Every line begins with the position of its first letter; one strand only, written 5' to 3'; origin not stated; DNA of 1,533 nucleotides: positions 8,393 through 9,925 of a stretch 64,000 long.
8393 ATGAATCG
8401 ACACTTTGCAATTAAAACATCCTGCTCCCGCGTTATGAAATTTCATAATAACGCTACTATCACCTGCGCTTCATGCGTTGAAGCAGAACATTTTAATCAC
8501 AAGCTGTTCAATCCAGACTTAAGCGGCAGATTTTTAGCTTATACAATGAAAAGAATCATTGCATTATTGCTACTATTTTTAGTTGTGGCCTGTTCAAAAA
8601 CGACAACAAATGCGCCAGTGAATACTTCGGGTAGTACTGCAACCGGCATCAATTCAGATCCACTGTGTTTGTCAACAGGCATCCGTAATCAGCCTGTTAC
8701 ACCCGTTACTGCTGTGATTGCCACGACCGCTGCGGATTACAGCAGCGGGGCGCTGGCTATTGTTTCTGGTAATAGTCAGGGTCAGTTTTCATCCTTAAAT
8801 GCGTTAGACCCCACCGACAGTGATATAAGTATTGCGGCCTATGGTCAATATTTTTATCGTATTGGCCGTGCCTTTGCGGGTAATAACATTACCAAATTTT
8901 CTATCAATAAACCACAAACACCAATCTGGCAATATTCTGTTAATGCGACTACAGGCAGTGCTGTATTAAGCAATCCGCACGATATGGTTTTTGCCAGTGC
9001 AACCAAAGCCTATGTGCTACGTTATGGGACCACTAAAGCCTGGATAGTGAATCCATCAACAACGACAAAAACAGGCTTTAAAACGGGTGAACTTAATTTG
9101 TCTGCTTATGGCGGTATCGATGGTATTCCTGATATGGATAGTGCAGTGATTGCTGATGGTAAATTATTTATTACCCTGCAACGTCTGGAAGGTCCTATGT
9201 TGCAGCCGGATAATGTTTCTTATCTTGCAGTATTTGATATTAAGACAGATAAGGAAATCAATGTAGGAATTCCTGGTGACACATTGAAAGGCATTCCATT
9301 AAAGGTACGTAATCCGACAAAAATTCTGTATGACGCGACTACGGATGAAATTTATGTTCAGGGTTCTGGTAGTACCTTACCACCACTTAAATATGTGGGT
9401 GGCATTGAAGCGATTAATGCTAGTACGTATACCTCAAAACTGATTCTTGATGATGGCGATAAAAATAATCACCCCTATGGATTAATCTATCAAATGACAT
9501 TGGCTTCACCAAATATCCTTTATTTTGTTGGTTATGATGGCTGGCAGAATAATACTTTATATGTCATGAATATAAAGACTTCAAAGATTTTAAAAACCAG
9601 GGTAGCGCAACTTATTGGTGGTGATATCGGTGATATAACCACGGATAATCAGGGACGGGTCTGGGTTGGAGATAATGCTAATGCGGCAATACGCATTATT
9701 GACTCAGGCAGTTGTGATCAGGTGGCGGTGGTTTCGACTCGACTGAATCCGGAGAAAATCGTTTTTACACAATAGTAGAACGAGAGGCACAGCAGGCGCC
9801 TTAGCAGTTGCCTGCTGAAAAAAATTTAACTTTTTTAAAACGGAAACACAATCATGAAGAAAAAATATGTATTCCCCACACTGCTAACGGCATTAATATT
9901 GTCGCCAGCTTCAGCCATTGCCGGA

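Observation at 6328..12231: B12-riboswitch operon pairs a TonB receptor with a beta-propeller lipoprotein and two PEP-CTERM-sorted proteins, then a PduO-type adenosyltransferase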

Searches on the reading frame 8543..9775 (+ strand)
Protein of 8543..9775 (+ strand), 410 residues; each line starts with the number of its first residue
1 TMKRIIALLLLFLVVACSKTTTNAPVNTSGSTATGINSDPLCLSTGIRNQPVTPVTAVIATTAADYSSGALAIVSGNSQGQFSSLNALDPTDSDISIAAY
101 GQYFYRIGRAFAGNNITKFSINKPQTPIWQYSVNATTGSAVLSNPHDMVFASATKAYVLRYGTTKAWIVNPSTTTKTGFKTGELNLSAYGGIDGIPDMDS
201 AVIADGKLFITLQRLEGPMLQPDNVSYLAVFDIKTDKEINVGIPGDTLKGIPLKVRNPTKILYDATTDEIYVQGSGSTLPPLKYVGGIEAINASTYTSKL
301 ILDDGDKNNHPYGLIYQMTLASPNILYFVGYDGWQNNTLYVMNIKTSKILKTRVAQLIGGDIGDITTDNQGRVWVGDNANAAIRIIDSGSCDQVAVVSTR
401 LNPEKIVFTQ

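Call 3: search_protein_families(library=pfam, proteins=[window:8543-9775:+], max_evalue=0.01)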
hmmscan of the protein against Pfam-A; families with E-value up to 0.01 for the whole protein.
window:8543-9775:+ (410 aa): 0 families

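Call 4: search_protein_families(library=ncbifam, proteins=[window:8543-9775:+], max_evalue=0.01)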
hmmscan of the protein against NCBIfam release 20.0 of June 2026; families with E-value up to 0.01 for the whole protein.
window:8543-9775:+ (410 aa): 0 families

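Call 6: search_solved_structures(query=window:8543-9775:+, max_evalue=1, show_alignments=2)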
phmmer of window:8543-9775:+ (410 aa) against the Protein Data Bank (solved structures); distinct sequences matched with E-value up to 1: 7.
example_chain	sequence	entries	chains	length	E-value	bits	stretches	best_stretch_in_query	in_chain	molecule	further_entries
6i39_A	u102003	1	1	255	0.00036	22.6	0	365-403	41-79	v31Pizza6-AYW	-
6i3a_A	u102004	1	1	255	0.00068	21.7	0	364-403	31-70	v22Pizza6-AYW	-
6i38_A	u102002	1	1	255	0.0024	19.9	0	365-403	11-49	nv2Pizza6-AYW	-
6i3b_A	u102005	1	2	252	0.0033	19.5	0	365-403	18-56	cPizza6-AYW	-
6i37_A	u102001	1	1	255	0.0033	19.5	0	365-403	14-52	nv1Pizza6-AYW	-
6f0q_A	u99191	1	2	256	0.0044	19.1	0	365-403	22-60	Pizza6-AYW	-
6f0s_A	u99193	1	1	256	0.015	17.3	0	364-403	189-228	Pizza6-SYW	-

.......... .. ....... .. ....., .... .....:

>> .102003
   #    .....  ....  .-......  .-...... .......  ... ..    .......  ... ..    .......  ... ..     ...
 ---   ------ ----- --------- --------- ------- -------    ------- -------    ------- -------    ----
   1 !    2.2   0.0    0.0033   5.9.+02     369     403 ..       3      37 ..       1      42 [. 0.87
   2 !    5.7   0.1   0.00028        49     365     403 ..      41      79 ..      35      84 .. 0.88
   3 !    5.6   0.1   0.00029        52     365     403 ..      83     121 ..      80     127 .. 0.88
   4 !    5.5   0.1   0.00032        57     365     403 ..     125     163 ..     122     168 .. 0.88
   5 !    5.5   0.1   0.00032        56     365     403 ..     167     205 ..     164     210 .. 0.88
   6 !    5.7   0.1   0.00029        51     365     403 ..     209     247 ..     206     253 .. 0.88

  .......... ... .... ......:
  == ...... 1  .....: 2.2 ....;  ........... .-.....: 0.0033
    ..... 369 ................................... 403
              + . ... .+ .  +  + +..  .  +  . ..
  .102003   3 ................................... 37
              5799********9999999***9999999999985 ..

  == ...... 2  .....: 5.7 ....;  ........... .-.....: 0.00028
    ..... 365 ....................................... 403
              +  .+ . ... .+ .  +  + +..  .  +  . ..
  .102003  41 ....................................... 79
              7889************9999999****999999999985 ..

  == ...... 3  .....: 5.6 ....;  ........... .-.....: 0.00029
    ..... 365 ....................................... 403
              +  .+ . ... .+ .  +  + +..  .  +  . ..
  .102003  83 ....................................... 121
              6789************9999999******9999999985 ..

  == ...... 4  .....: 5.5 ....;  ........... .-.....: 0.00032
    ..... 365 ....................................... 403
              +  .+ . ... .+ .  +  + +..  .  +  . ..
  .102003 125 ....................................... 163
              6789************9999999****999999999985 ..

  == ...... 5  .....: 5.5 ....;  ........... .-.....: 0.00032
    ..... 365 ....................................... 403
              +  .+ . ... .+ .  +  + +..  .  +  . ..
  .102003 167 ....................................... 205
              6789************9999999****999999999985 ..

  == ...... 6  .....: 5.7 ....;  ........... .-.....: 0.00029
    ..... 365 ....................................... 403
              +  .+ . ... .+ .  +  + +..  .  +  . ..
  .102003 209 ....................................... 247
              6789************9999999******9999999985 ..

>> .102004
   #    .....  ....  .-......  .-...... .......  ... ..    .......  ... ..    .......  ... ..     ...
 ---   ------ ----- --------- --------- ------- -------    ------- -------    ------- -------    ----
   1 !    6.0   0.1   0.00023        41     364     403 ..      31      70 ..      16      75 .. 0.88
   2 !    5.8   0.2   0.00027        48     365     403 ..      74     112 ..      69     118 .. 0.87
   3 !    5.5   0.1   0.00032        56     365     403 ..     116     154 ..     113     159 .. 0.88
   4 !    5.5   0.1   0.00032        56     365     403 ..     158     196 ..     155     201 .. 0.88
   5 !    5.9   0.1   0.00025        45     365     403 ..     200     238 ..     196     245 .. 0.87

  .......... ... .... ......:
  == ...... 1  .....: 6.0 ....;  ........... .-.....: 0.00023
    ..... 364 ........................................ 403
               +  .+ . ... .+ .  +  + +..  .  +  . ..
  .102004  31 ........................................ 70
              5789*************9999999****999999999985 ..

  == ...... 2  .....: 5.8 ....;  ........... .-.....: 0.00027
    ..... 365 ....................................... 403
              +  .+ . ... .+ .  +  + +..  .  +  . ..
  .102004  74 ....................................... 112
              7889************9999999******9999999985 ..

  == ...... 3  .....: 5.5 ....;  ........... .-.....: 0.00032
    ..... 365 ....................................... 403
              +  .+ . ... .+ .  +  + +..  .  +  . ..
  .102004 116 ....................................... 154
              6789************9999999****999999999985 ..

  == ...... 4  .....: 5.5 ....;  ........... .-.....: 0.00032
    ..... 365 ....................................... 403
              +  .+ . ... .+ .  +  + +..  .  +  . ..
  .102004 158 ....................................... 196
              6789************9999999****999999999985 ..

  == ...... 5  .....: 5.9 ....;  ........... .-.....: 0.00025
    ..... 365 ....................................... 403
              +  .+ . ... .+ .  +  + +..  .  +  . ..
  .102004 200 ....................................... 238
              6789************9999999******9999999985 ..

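Call 15: find_homologous_proteins(query=window:8543-9775:+, max_evalue=0.001)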
Query window:8543-9775:+ (410 aa): 316 proteins with E <= 0.001 among 8000 candidates; the best 120 are listed.
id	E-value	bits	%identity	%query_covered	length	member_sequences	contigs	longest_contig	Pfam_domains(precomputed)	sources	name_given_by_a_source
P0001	6.1e-268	906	100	100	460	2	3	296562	-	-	-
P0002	2.0e-171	588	67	94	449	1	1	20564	-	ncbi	-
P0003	8.0e-159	547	59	100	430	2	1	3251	-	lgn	-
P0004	6.2e-158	544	66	90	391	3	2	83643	-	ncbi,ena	-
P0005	1.9e-149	516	60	99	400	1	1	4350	-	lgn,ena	-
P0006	2.5e-142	492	57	98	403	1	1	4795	-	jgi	-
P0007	1.6e-140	486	56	100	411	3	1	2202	-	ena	-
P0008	3.1e-140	485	63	84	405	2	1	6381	-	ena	-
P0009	6.5e-139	481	62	84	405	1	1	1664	-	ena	-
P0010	2.2e-138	479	56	98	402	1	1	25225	-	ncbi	-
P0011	3.3e-137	476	54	100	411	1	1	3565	-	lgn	-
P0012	1.6e-136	473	56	100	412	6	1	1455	-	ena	-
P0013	7.2e-134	465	54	100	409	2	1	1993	-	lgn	-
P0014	4.6e-133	462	53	98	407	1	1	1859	-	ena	-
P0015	8.6e-130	451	54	100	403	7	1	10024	-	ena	-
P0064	1.2e-115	405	55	86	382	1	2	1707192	-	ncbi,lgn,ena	-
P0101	4.7e-89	317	44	90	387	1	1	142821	-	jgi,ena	-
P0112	9.0e-88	313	44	92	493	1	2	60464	-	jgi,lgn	-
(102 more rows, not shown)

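Call 27: predict_structure(alignment_id=A1)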
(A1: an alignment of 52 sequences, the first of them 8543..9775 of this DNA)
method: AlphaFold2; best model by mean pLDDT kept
length: 410 residues; sequences in the alignment: 52
mean_pLDDT: 89.5   pTM: 0.88
mean pLDDT of the five models: 89.5, 87.9, 87.1, 86.6, 85.9
residues with pLDDT >= 90: 305; 70-90: 57; 50-70: 37; < 50: 11
segments of 3 or more residues with pLDDT < 50: 28-36
pLDDT, mean of each block of 10 residues (from residue 1): 58 61 62 52 60 93 95 94 94 94 93 90 96 74 85 97 93 95 96 90 98 87 92 98 94 96 97 91 94 98 95 96 96 94 96 97 96 97 95 95 94
secondary structure, 60 per line:
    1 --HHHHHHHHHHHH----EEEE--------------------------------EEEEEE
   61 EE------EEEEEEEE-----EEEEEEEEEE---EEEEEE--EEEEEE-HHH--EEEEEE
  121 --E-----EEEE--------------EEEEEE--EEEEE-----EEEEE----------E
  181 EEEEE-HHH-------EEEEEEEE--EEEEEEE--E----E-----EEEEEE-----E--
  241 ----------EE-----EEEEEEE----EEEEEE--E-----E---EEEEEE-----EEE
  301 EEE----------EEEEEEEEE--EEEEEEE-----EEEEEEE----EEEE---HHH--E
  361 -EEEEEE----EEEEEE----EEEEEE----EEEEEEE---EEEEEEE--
elements in order: H3-14 E19-22 E55-62 E69-76 E82-91 E95-100 E103-108 E115-120 E129-132 E147-152 E155-159 E165-169 E180-185 E197-204 E207-213 E227-232 E258-264 E269-274 E287-292 E298-303 E314-322 E325-331 E337-343 E348-351 E362-367 E372-377 E382-387 E392-398 E402-408

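Call 29: fold_search(model_id=the predicted structure, library=pdb)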
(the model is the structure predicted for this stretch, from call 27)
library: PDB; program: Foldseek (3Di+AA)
matches with E <= 10: 1554; with E <= 0.001: 1212
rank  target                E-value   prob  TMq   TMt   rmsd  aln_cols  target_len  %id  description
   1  8ptf                  2.3e-14  1.00  0.63  0.75   3.8       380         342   16  The surface-exposed lipo-protein of BtuG2 in complex with cyanocobalamin. (released 2024-07-24)
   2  8ptd                  2.3e-14  1.00  0.62  0.73   4.2       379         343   15  The surface-exposed lipo-protein of BtuG1 in complex with cyanocobalamin. (released 2024-07-24)
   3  8bmy_A                1.6e-12  1.00  0.63  0.75   4.4       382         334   14  Bacteroides thetaiotaomicron surface lipoprotein bound to cyanocobalamin (released 2023-08-16)
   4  8bmz_A                1.8e-12  1.00  0.61  0.74   4.1       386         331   14  Bacteroides thetaiotaomicron surface lipoprotein BT1954 bound to adenosylcobalamin (released 2023-08-16)
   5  3dsm                  2.6e-12  1.00  0.63  0.77   3.8       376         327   14  Crystal structure of the surface layer protein BACUNI_02894 from Bacteroides uniformis, Northeast Structural Genomics Co (released 2008-09-09)
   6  8okv_C                3.2e-12  1.00  0.61  0.75   4.2       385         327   14  lipoprotein BT2095 from Bacteroides thetaiotamicron bound to cyanocobalamin CnCbl (released 2023-09-20)
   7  8bai_A                5.6e-12  1.00  0.63  0.79   3.8       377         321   14  The surface-exposed lipo-protein of BtuG2 in complex with cyanocobalamin. (released 2023-10-25)
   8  8bn0                  6.2e-12  1.00  0.61  0.73   4.8       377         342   14  Bacteroides thetaiotaomicron surface protein BT1954 bound to (released 2023-08-16)
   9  8bmz_B                6.2e-12  1.00  0.60  0.73   4.1       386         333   14  Bacteroides thetaiotaomicron surface lipoprotein BT1954 bound to adenosylcobalamin (released 2023-08-16)
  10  8bai_B                1.0e-11  1.00  0.61  0.77   3.9       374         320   14  The surface-exposed lipo-protein of BtuG2 in complex with cyanocobalamin. (released 2023-10-25)
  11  8okv_B                1.0e-11  1.00  0.59  0.72   5.1       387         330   13  lipoprotein BT2095 from Bacteroides thetaiotamicron bound to cyanocobalamin CnCbl (released 2023-09-20)
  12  8okv_A                1.3e-11  1.00  0.61  0.77   4.8       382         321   14  lipoprotein BT2095 from Bacteroides thetaiotamicron bound to cyanocobalamin CnCbl (released 2023-09-20)
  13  8okv_D                2.3e-11  1.00  0.62  0.77   4.2       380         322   14  lipoprotein BT2095 from Bacteroides thetaiotamicron bound to cyanocobalamin CnCbl (released 2023-09-20)
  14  8bmx_D                2.8e-11  1.00  0.60  0.72   5.5       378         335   14  Bacteroides thetaiotaomicron B12 TonB dependent transporter in complex with a surface lipoprotein (released 2023-09-20)
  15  8p97_B                7.7e-11  1.00  0.62  0.74   4.5       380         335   14  BtuB3G3 bound to cyanocobalamin with disordered EL8 (released 2023-08-16)
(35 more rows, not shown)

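Call 32: search_solved_structures(query=A1, max_evalue=10, show_alignments=2)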
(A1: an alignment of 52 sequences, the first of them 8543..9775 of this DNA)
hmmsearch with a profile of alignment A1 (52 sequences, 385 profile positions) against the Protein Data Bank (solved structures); distinct sequences matched with E-value up to 10: 41.
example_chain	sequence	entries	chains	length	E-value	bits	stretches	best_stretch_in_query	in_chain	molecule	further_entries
6i37_A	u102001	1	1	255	7.3e-11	44.5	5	338-377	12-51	nv1Pizza6-AYW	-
6i38_A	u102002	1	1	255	8.1e-11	44.4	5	338-377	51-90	nv2Pizza6-AYW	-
6f0q_A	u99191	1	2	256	1.1e-10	43.9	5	338-377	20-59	Pizza6-AYW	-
6i3b_A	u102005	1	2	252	1.6e-10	43.4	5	338-377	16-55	cPizza6-AYW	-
6i39_A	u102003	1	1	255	8.7e-10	41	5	338-377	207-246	v31Pizza6-AYW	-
6i3a_A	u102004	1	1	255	1.1e-09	40.7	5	338-377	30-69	v22Pizza6-AYW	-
6f0s_A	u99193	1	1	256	2.4e-08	36.3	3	337-377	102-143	Pizza6-SYW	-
7zq2_A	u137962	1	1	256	5e-08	35.2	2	338-377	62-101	Pizza6-RSH-TSH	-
7zpw_A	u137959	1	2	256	5.3e-08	35.1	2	338-377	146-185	Pizza6-TSK-TSH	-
7zqg_A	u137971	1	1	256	5.3e-08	35.1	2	338-377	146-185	Pizza6-KSH-TSH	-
7zpz_A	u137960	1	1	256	7.9e-08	34.5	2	338-377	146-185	Pizza6-TSR-TSH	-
7zph_A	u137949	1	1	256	1e-07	34.1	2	338-377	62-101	Pizza6-TNK-RSH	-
7zcj_A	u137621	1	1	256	1.1e-07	34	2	338-377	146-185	Pizza6-TNH-TSH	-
6ren_A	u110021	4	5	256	9.6e-06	27.7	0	338-377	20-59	3fPizza6-SH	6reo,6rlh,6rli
6qsd_A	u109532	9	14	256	4.9e-05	25.4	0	338-377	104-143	Pizza6S | Pizza6-S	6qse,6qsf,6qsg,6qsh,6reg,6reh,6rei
3dsm_A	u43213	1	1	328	0.57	12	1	119-150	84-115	uncharacterized protein BACUNI_02894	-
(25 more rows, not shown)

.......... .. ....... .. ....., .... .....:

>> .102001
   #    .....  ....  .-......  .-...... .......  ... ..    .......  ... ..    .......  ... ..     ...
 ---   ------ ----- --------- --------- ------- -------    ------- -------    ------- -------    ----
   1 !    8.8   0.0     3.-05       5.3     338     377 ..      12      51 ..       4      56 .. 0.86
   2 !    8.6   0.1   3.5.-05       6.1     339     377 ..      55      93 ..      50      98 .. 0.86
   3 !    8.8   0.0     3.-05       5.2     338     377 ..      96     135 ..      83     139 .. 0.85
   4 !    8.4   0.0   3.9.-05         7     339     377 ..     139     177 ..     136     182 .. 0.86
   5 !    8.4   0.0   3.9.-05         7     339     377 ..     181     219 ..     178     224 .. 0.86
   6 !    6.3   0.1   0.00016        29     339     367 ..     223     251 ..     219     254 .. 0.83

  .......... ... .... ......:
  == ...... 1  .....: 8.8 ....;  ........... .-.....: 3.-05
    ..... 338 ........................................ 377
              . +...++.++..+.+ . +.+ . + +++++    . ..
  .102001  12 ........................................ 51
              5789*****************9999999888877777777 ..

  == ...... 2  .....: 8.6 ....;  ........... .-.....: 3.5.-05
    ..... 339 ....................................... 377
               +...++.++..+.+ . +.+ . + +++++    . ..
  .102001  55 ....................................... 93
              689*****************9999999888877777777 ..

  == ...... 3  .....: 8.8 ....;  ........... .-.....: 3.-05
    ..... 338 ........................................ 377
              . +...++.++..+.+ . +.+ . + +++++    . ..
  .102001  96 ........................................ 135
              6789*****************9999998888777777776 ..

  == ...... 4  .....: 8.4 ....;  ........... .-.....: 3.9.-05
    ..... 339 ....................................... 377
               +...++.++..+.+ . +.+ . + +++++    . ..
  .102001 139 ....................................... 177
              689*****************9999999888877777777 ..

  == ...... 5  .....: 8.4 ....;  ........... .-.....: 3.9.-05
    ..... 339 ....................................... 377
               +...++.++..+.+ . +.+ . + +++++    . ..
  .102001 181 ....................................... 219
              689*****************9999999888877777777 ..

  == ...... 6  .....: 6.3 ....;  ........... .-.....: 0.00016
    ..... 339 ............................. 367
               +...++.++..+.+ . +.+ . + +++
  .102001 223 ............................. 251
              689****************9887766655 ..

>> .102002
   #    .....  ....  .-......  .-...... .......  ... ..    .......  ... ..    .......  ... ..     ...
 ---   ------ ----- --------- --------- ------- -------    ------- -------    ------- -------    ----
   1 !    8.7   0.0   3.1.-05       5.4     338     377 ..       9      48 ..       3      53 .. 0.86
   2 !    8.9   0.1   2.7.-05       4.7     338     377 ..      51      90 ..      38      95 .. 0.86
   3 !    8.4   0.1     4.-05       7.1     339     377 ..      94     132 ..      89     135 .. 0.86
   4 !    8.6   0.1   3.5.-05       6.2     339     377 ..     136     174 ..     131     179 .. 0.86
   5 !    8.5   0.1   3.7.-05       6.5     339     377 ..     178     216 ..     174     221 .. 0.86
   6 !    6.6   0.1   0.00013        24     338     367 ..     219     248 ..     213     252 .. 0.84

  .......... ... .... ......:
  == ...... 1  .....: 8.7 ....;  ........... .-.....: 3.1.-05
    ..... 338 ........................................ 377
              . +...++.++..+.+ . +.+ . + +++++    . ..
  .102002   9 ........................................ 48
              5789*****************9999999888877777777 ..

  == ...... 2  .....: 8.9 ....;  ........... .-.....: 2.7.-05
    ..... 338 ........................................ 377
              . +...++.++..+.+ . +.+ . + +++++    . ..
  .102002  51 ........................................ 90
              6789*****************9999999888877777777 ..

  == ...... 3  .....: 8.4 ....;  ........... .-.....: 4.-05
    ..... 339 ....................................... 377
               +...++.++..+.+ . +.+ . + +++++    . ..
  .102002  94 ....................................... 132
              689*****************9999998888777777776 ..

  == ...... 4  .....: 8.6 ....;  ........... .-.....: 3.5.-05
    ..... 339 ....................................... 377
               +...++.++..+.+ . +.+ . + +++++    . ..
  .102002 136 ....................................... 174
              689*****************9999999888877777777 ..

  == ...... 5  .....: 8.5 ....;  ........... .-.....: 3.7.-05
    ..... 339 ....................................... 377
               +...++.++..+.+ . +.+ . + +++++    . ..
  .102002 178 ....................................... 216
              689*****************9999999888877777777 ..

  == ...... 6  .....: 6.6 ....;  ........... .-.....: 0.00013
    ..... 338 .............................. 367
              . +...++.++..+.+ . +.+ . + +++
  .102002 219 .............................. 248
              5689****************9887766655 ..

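Call 33: search_protein_families(library=pfam, alignment_id=A1, max_evalue=1)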
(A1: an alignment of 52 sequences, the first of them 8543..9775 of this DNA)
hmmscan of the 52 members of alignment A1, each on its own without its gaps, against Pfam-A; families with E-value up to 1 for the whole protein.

A. member 1, window:8543-9775:+ (410 aa): 2 families
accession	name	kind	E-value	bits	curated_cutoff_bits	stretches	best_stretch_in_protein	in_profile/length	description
PF07494.17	Reg_prop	-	0.016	15.8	20.4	1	357-378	2-23/24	Two component regulator propeller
PF01436.27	NHL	-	0.023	15.1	20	1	364-385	6-27/28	NHL repeat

B. families by the number of members that match (of 52 scanned): 36 families (the first 25 are shown)
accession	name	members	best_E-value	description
PF01436.27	NHL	37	5.4e-06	NHL repeat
PF07494.17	Reg_prop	20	0.0028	Two component regulator propeller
PF21959.2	DUF6923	6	0.0012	Repeat of unknown function (DUF6923)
PF16819.11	DUF5074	5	0.0013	Domain of unknown function (DUF5074)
PF08450.18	SGL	3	0.012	SMP-30/Gluconolactonase/LRE-like region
PF02839.19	CBM_5_12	3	0.029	Carbohydrate-binding module family 5/12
PF13964.12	Kelch_6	3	0.18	Kelch motif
PF13970.12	DUF4221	2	0.0018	Domain of unknown function (DUF4221)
PF07484.17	Collar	2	0.053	Phage Tail Collar Domain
PF08139.17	LPAM_1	1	0.0046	Prokaryotic membrane lipoprotein lipid attachment site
PF03736.22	EPTP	1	0.011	EPTP domain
PF05694.17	SBP56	1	0.016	56kDa selenium binding protein (SBP56)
PF01916.23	DS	1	0.026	Deoxyhypusine synthase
PF03478.24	Beta-prop_KIB1-4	1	0.027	KIB1-4 beta-propeller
PF06679.17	DUF1180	1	0.029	Membrane protein FAM174-like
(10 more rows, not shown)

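Call 87: find_encoding_contigs(protein=P0101, flank=7000, max_places=1)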
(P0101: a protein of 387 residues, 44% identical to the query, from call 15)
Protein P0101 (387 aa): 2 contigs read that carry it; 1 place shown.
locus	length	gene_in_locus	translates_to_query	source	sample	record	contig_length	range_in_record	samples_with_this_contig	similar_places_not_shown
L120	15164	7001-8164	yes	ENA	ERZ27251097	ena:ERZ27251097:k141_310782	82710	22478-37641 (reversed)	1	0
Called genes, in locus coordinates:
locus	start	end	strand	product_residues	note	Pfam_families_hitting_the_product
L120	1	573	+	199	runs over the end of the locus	PF00300:His_Phos_1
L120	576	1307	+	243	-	PF02654:CobS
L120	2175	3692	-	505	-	PF01656:CbiA, PF13500:AAA_26, PF07685:GATase_3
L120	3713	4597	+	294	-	PF01497:Peripla_BP_2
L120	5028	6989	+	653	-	PF07715:Plug, PF00593:TonB_dep_Rec_b-barrel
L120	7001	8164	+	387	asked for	-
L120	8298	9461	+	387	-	PF13173:AAA_14, PF13635:DUF4143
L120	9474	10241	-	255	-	PF00005:ABC_tran, PF02463:SMC_N (weak), PF13304:AAA_21 (faint)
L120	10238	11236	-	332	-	PF01032:FecCD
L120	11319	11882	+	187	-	PF01923:Cob_adeno_trans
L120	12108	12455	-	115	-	-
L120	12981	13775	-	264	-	-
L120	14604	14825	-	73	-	PF24024:DUF7336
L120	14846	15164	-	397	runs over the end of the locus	PF03527:RHS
